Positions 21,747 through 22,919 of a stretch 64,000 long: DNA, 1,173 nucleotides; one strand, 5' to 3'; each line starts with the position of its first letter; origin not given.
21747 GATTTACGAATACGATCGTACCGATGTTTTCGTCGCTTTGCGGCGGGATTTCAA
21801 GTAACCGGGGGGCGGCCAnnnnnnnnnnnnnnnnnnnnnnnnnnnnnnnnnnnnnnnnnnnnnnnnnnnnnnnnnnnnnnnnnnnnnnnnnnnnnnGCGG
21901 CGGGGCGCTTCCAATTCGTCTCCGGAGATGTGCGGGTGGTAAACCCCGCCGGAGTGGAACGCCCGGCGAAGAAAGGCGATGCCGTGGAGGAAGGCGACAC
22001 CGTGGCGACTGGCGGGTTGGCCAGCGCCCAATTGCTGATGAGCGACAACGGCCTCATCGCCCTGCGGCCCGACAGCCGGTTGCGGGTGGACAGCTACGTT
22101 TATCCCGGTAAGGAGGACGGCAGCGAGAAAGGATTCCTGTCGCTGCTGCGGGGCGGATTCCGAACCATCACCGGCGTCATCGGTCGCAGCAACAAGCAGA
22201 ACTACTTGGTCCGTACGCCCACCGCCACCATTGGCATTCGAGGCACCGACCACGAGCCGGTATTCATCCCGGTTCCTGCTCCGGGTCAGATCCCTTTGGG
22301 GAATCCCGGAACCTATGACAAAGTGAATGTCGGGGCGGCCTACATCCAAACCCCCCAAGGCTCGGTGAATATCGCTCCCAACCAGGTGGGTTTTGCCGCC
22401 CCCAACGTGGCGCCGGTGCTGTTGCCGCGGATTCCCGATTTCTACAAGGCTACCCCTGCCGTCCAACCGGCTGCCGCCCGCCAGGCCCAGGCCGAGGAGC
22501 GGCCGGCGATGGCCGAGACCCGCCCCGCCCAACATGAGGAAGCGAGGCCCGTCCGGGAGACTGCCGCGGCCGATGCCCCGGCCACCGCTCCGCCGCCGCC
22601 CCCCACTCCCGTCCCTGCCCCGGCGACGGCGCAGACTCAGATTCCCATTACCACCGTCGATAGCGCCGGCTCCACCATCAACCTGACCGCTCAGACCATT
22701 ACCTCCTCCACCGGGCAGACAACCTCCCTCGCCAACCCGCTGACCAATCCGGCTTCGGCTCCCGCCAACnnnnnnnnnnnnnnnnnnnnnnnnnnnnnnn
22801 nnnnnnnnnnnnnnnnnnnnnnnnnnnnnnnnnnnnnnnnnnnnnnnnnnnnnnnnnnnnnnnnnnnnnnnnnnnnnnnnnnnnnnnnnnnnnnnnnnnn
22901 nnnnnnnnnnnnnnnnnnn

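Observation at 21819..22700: FecR-like N-terminal domain and Pro/Ala spacer replace the lipid anchor expected for a Slam substrate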

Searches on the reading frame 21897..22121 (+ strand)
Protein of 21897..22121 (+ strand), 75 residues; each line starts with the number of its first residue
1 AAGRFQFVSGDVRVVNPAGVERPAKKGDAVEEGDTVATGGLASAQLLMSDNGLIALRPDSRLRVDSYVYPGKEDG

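Call 77: search_protein_families(library=pfam, proteins=[window:21897-22121:+], max_evalue=10)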
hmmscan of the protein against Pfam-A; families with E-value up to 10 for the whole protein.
seq(75 aa): 3 families
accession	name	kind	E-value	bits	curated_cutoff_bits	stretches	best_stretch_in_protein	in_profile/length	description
PF04773.18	FecR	-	0.014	16.3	24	1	34-66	1-34/97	FecR protein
PF21668.3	RPOC_hybrid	-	0.065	13.5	27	1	13-48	43-77/102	DNA-directed RNA polymerase subunit beta', hybrid domain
PF07831.19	PYNP_C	-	0.091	12.9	27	1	18-38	32-52/75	Pyrimidine nucleoside phosphorylase C-terminal domain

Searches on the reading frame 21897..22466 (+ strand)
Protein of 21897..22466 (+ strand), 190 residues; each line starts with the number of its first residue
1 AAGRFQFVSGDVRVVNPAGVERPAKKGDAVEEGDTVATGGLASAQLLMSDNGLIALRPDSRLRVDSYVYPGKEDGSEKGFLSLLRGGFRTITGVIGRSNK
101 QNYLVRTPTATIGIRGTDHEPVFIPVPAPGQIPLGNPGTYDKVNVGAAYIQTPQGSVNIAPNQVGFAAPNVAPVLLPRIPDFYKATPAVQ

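Call 15: search_solved_structures(query=window:21897-22466:+, max_evalue=10, show_alignments=5)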
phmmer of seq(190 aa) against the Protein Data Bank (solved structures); distinct sequences matched with E-value up to 10: 2.
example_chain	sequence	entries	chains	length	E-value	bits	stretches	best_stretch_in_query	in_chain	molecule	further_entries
5ix9_A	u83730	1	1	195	0.021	18.1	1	6-70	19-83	Antifreeze protein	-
4ib2_A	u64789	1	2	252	0.97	12.7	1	9-62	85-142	Putative Lipoprotein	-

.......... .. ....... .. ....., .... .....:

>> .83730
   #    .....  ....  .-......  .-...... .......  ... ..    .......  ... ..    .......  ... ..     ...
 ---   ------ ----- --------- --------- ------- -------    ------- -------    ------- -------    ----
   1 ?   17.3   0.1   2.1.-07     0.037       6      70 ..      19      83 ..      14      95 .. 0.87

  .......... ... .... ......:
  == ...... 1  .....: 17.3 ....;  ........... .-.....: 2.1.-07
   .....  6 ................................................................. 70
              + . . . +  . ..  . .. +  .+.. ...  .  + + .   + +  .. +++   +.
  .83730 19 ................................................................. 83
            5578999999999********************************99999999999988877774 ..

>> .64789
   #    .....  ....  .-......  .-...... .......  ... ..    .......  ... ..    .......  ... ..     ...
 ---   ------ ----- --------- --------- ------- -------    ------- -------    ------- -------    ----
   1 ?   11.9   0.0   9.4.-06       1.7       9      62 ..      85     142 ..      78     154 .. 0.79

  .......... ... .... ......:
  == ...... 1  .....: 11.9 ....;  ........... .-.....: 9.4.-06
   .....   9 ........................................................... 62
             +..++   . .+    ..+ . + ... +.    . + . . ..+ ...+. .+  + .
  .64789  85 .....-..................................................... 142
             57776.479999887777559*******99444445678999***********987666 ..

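Call 23: search_protein_representatives(protein=window:21897-22466:+)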
Query: 190 residues. Proteins with E-value up to 0.001 (for the whole library): 14584; up to 1e-10: 4697; up to 1e-30: 542. The best 150 are listed.
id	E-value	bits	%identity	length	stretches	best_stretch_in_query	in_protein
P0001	9.5e-118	407.3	100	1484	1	1-190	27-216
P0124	5.1e-76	271.2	67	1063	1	2-188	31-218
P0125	2.1e-75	269.2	65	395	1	2-189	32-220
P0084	2.1e-74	266.0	65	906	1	2-189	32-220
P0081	2.5e-74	265.8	66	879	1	2-187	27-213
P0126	2.9e-73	262.3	68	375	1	7-188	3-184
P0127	3.0e-72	258.9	62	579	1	1-189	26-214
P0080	2.1e-70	253.0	64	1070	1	2-186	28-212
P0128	2.8e-70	252.6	62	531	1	2-187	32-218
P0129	1.3e-69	250.3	61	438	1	1-187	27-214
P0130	1.9e-69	249.8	61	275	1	2-189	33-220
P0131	2.0e-69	249.7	61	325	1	1-188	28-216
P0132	5.5e-69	248.3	63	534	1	2-190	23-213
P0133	2.0e-68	246.5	62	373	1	1-185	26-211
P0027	2.9e-68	246.0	56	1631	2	2-189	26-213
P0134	3.0e-68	245.9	61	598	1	1-185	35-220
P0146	9.4e-64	231.3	61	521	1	2-190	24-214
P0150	3.5e-63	229.4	57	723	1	2-189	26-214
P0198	2.9e-54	200.3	55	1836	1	2-178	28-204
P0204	2.3e-53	197.4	55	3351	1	1-189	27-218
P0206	2.6e-53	197.2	51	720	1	1-185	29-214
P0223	2.1e-50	187.7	54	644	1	1-188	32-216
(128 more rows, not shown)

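Call 25: search_protein_families(library=pfam, proteins=[P0127, P0132, P0134, P0146, P0150, P0204, P0198, P0206, P0223], max_evalue=0.01)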
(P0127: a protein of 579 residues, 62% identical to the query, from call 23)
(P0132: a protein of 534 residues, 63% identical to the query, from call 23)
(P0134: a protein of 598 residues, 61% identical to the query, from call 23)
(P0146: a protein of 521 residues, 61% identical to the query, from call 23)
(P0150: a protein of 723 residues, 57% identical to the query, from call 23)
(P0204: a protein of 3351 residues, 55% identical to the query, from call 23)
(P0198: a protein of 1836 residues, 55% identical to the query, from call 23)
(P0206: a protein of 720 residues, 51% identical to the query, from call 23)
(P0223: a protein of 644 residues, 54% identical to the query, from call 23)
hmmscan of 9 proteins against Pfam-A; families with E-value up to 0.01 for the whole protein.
P0127 (579 aa): 1 family
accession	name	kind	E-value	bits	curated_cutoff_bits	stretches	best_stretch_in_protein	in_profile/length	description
PF04773.18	FecR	-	1.9e-08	35.1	24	1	59-143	1-77/97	FecR protein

P0132 (534 aa): 1 family
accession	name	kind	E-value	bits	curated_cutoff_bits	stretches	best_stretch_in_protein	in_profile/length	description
PF04773.18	FecR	-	1.9e-08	35.1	24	1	56-139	2-77/97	FecR protein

P0134 (598 aa): 1 family
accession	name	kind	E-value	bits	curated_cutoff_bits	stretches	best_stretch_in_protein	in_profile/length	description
PF04773.18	FecR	-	7.8e-09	36.3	24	1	69-152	2-77/97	FecR protein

P0146 (521 aa): 1 family
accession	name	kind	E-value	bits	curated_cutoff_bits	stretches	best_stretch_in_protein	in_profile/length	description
PF04773.18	FecR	-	2.8e-08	34.5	24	1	56-140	1-77/97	FecR protein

P0150 (723 aa): 1 family
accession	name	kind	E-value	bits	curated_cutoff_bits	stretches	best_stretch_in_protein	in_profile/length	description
PF04773.18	FecR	-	1.4e-08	35.5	24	1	58-142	1-77/97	FecR protein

P0204 (3351 aa): 1 family
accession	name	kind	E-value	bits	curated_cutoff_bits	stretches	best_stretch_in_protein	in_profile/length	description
PF04773.18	FecR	-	5.3e-07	30.4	24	1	60-144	1-77/97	FecR protein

P0198 (1836 aa): 0 families

P0206 (720 aa): 1 family
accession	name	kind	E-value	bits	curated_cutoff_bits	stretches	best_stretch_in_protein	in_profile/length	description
PF04773.18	FecR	-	3.7e-08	34.1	24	1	62-146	1-77/97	FecR protein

P0223 (644 aa): 2 families
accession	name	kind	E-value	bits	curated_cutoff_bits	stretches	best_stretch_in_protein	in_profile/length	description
PF04773.18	FecR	-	2.2e-08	34.9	24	1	65-149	1-77/97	FecR protein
PF14080.11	DUF4261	-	0.0013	19.1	27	1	53-95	35-76/77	Domain of unknown function (DUF4261)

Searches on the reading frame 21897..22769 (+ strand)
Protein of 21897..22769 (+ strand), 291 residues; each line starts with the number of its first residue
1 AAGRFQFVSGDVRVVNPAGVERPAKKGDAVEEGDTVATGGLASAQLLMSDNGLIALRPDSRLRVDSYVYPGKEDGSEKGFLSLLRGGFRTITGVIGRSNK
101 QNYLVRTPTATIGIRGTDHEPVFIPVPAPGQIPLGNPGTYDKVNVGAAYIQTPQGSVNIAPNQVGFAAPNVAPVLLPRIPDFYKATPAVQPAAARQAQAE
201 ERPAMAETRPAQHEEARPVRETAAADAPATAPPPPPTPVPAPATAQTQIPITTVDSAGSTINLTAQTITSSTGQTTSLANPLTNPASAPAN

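Call 32: search_solved_structures(query=A1, max_evalue=10, show_alignments=4)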
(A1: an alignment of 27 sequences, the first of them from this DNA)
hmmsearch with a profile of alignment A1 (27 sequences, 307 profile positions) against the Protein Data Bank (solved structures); distinct sequences matched with E-value up to 10: 4.
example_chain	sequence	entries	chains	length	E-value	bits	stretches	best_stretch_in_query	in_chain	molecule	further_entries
5ix9_A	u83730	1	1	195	0.00035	23.3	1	2-66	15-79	Antifreeze protein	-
6u42_7K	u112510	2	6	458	1.5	11.4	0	11-63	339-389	FAP21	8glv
9dby_M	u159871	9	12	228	2.6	10.6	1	180-302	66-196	RING1 and YY1-binding protein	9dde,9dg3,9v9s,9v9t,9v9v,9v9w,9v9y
8pp6_K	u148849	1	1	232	2.7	10.6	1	180-302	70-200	RING1 and YY1-binding protein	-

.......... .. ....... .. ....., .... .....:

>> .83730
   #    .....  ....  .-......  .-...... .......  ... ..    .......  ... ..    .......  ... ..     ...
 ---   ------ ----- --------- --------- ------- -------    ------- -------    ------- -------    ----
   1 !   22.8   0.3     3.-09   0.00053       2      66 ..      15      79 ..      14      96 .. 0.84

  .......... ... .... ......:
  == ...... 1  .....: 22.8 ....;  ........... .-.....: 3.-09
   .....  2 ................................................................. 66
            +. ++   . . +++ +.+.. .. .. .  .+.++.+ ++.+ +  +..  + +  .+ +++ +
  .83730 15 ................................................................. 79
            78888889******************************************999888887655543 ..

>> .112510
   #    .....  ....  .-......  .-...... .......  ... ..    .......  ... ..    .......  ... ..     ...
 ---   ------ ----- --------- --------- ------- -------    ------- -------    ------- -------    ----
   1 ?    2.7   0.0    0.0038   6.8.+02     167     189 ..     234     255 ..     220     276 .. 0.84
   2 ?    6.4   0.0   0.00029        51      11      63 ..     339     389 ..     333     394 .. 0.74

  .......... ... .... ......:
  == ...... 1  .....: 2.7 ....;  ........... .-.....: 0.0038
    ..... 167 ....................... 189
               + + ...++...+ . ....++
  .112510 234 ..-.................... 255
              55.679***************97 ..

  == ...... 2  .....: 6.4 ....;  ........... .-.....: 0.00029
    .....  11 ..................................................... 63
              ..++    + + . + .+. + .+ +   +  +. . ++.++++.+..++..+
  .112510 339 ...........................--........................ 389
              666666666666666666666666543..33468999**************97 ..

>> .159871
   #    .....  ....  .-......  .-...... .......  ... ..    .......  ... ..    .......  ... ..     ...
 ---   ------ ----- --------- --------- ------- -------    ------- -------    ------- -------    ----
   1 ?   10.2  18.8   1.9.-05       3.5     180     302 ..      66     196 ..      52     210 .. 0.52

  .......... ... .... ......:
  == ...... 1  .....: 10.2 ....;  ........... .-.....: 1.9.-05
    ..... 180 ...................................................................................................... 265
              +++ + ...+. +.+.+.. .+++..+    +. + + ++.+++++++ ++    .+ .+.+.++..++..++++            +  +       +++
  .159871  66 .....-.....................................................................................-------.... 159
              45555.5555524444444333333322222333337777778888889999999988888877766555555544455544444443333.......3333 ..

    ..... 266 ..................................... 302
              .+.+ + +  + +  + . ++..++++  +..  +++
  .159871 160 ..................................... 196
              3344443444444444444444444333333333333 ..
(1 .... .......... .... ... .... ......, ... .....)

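Call 34: predict_structure(alignment_id=A1)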
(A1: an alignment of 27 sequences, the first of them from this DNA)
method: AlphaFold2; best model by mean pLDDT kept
length: 291 residues; sequences in the alignment: 27
mean_pLDDT: 79.8   pTM: 0.63
mean pLDDT of the five models: 79.8, 78.8, 78.2, 77.5, 70.9
residues with pLDDT >= 90: 155; 70-90: 57; 50-70: 20; < 50: 59
segments of 3 or more residues with pLDDT < 50: 186-191, 193-231, 243-245, 280-289
pLDDT, mean of each block of 10 residues (from residue 1): 97 98 98 97 96 96 95 87 96 87 95 93 94 92 95 98 97 96 65 43 37 38 40 56 54 80 83 77 41 46
secondary structure, 60 per line:
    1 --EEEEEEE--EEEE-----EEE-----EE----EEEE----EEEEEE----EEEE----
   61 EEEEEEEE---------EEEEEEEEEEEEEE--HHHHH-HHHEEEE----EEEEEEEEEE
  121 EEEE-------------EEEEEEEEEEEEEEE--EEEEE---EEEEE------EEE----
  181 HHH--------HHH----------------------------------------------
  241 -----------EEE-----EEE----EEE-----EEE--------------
elements in order: E3-9 E12-15 E21-23 E35-38 E43-48 E53-56 E61-68 E78-91 H94-98 E103-106 E111-124 E138-152 E155-159 E163-167 E174-176 E252-254 E260-262 E267-269 E275-277

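Call 36: fold_search(model_id=the predicted structure, library=pdb)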
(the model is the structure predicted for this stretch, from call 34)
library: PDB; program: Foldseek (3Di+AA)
matches with E <= 10: 111; with E <= 0.001: 4
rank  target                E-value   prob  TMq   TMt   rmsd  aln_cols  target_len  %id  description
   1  4m0h_B                2.0e-05  1.00  0.37  0.49   4.2       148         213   14  Crystal structure of a putative anti-sigma factor (BDI_1681) from Parabacteroides distasonis ATCC 8503 at 2.50 A resol (released 2013-10-16)
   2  4m0h_A                2.6e-05  1.00  0.37  0.48   3.8       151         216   11  Crystal structure of a putative anti-sigma factor (BDI_1681) from Parabacteroides distasonis ATCC 8503 at 2.50 A resol (released 2013-10-16)
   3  4m0n                  2.9e-05  1.00  0.38  0.50   3.9       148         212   11  Crystal structure of a putative anti-sigma factor (BDI_1681) from Parabacteroides distasonis ATCC 8503 at 1.65 A resolut (released 2013-10-16)
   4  6ovk_R                1.8e-04  1.00  0.36  0.48   4.1       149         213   14  Crystal Structure of the Pseudomonas capeferrum Anti-sigma Regulator PupR C-terminal Cell-surface Signaling Domain in  (released 2020-03-04)
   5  5ix9_MODEL_1_A        2.9e-03  1.00  0.21  0.76   0.9        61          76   34  Cell surface anchoring domain (released 2017-06-28)
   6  9g8b_A                4.1e-01  0.02  0.08  0.07  28.4       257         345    9  CryoEM structure of the fragment-2 (2892-3236) in the grappling hook protein A (GhpA) in the bacterium Aureispira sp.  (released 2024-10-16)
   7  3dt4_A                5.3e-01  0.04  0.10  0.06  15.7       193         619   16  The structure of rat cytosolic PEPCK in complex with oxalate and GTP (released 2008-08-26)
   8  4ld3_A                6.2e-01  0.04  0.10  0.16  17.8       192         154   12  Structural analysis of the microcephaly protein CPAP G-box domain suggests a role in centriole elongation. (released 2013-09-04)
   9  6tjf_A                6.9e-01  0.04  0.13  0.15  15.4       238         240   14  Crystal structure of the computationally designed Cake6 protein (released 2020-05-06)
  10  9flv_A                1.2e+00  0.01  0.08  0.06  30.4       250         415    8  CryoEM structure of the fragment-5 (2393-2807) in the grappling hook protein A (GhpA) in the bacterium Aureispira sp.  (released 2024-10-16)
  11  4lzf_A                1.4e+00  0.04  0.12  0.17   9.9       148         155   11  A novel domain in the microcephaly protein CPAP suggests a role in centriole architecture (released 2013-09-11)
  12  4uid_A                1.4e+00  0.02  0.08  0.11  20.6       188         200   16  Crystal structure of the S-layer protein SbsC domains 4 and 5 (released 2016-04-13)
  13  4mpz                  1.6e+00  0.02  0.11  0.16  15.4       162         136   11  Crystal structure of TCP10c domain of Drosophila melanogaster Sas-4 (released 2014-01-01)
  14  7y1t_B                1.8e+00  0.08  0.10  0.08   9.3        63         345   13  Complex of integrin alphaV/beta8 and L-TGF-beta1 at a ratio of 1:2 (released 2022-08-31)
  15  5xzw_A                1.9e+00  0.03  0.12  0.10  14.4       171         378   13  Crystal structure of Rad53 1-466 (released 2017-10-11)
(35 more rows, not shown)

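Call 52: find_related_loci(query=A1, collection=genome_contigs, flank=10000)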
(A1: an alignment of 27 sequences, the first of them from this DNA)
Query A1 (291 aa) in genome_contigs; peptide patterns used: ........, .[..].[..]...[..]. (x = any residue, [..] = any of these).
599 stretches matched a pattern (row limit reached: there are more); 551 encode a relative of the query (tblastn E <= 1e-3); the best 80 are kept; 80 distinct loci.
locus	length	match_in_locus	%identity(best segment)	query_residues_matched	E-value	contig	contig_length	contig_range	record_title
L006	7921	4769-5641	53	1-275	1e-82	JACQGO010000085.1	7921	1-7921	MAG: Betaproteobacteria bacterium isolate NC_groundwater_1075_Ag_S2p5_65_1559 S_2p5_S6_coassembly_k141_626040, whole gen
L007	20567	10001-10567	67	3-190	3e-78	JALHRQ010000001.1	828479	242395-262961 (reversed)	MAG: Burkholderiales bacterium isolate maxbin.188 c_000000000020, whole genome shotgun sequence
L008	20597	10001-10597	60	1-201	1e-75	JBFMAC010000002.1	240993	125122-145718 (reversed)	MAG: Pseudomonadota bacterium isolate MAG128 MAG128_2, whole genome shotgun sequence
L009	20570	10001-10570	61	1-190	3e-74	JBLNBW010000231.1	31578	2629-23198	MAG: Rhodospirillaceae bacterium isolate MAG141 PRJNA950955_bin47_renamed_230, whole genome shotgun sequence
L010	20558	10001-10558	63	3-187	7e-74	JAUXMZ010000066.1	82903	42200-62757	MAG: Burkholderiales bacterium isolate C1_concoct.bin.24 C1_k141_200735, whole genome shotgun sequence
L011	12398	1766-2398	53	1-230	6e-73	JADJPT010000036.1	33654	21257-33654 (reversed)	MAG: Betaproteobacteria bacterium isolate Fred_18-Q3-R57-64_BATAC.609 tig00067315-10-335850, whole genome shotgun sequen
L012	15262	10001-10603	60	1-200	1e-72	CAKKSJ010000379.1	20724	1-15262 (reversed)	Burkholderiales bacterium isolate Hainich-H52-bin064-1 genome assembly, contig: H52-bin064_1_Hain_H52_02um_R2_1553_lengt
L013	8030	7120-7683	63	1-187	3e-72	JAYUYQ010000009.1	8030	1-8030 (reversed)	MAG: Betaproteobacteria bacterium isolate GL139_UP_metabat_150 GL139_UP_metabat_150_8, whole genome shotgun sequence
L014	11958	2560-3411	49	2-275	3e-72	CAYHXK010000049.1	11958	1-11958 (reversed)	MAG TPA_asm: uncultured Sterolibacterium sp. isolate ERP119705_co15_56 genome assembly, contig: NODE_6226_length_11958_c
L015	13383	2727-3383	57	2-226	1e-71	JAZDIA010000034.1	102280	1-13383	MAG: Pseudomonadota bacterium isolate MEGAHIT-group-0.38 k141_15066283, whole genome shotgun sequence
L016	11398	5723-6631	44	2-280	3e-71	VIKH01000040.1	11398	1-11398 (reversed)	MAG: Gallionellaceae bacterium isolate X1_MetaBAT.29 scaffold_1561, whole genome shotgun sequence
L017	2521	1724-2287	61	2-188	1e-72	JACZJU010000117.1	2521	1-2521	MAG: Burkholderiales bacterium isolate MAG27 betaproteobacteria_2_contig_419406, whole genome shotgun sequence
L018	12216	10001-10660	54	1-216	4e-71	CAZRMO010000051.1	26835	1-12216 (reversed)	MAG TPA_asm: uncultured Enterobacteriaceae bacterium isolate binchicken_co224_260 genome assembly, contig: NODE_1538_len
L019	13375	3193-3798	58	6-206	5e-71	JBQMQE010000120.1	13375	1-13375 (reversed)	MAG: Burkholderiales bacterium isolate SAF384-004 bin5.fa-120, whole genome shotgun sequence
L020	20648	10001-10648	53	1-207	9e-71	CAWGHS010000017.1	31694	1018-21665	MAG: uncultured beta proteobacterium isolate MFD02832.bin.2.78 genome assembly, contig: contig_38672, whole genome shotg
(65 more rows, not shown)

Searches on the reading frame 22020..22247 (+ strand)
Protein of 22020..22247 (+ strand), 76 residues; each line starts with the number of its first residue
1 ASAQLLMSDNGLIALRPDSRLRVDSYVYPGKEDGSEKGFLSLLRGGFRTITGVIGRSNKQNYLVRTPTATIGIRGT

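Call 60: search_protein_families(library=pfam, proteins=[window:22020-22247:+], max_evalue=1)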
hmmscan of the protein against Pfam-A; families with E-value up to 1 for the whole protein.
seq(76 aa): 1 family
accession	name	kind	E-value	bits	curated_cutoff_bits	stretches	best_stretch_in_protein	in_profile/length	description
PF04773.18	FecR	-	1.3e-07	32.4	24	1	2-76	10-76/97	FecR protein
